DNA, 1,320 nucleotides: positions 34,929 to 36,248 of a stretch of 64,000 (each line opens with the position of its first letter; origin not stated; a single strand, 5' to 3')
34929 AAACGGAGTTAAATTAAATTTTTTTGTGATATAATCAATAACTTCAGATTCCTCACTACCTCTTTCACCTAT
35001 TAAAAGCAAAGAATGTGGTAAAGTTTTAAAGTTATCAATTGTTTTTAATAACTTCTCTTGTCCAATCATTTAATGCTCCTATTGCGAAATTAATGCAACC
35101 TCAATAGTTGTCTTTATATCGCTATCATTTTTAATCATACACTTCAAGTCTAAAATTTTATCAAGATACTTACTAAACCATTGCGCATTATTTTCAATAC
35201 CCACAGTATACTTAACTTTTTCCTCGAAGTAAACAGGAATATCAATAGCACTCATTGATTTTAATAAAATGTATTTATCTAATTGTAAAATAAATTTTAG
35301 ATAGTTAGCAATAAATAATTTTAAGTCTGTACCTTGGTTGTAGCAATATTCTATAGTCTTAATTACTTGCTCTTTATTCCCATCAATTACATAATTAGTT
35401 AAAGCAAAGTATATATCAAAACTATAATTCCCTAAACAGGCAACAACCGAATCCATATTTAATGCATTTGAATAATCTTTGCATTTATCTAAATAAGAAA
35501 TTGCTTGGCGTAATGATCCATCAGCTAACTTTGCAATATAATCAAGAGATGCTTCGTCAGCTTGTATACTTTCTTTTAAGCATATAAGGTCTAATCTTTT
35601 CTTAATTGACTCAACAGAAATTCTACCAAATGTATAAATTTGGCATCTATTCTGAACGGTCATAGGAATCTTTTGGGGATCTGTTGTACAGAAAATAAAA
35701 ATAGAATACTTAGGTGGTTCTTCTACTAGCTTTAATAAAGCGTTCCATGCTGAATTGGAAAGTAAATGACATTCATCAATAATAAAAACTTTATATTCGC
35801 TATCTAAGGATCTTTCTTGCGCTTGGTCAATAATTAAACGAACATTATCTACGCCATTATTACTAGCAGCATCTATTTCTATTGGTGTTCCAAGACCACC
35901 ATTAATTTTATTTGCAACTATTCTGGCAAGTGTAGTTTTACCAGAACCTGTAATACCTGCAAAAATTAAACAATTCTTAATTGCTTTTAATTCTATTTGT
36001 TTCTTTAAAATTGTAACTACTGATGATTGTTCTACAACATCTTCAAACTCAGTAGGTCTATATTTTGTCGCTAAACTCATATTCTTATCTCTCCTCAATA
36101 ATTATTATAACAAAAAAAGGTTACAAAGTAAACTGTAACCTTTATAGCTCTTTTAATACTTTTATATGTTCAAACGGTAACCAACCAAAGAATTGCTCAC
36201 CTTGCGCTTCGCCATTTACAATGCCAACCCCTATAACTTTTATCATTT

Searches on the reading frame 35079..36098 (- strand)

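Call 13: search_protein_families(library=pfam, proteins=[window:35079-36098:-], max_evalue=0.001)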
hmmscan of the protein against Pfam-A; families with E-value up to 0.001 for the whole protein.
window:35079-36098:- (339 aa): 11 families
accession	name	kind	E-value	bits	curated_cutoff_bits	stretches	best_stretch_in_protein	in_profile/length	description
PF13177.12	DNA_pol3_delta2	-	1.7e-24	87.1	27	1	81-158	81-158/161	DNA polymerase III, delta subunit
PF00004.35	AAA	-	8.3e-12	46.1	21.2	1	45-154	2-125/131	ATPase family associated with various cellular activities (AAA)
PF22608.2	DNAX_ATPase_lid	-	1.6e-07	31.5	27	1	165-204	2-41/49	DNA polymerase III clamp loader subunit, ATPase lid domain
PF04851.21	ResIII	-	1.7e-06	28.4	22.5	0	91-126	115-151/164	Type III restriction enzyme, res subunit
PF13401.12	AAA_22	-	2.8e-06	28.1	27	0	87-126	70-109/130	AAA domain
PF25361.1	AAA_lid_RFC1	-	1.4e-05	24.9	34.9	1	162-217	1-56/59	RFC1-like, AAA+ ATPase lid domain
PF05496.18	RuvB_N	-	3.8e-05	23.9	27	1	14-126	2-109/159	Holliday junction DNA helicase RuvB P-loop domain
PF01443.25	Viral_helicase1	-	8.8e-05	22.9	21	1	45-122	2-80/228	Viral superfamily 1 RNA helicase core domain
PF13604.12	AAA_30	-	0.00028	21.1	27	0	43-127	20-114/191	AAA domain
PF20720.3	nSTAND3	-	0.0003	21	27.2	0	39-76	15-52/155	Novel STAND NTPase 3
PF12169.13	DNA_pol3_gamma3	-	0.00056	20.2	24.4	0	216-273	4-61/143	DNA polymerase III subunits gamma and tau domain III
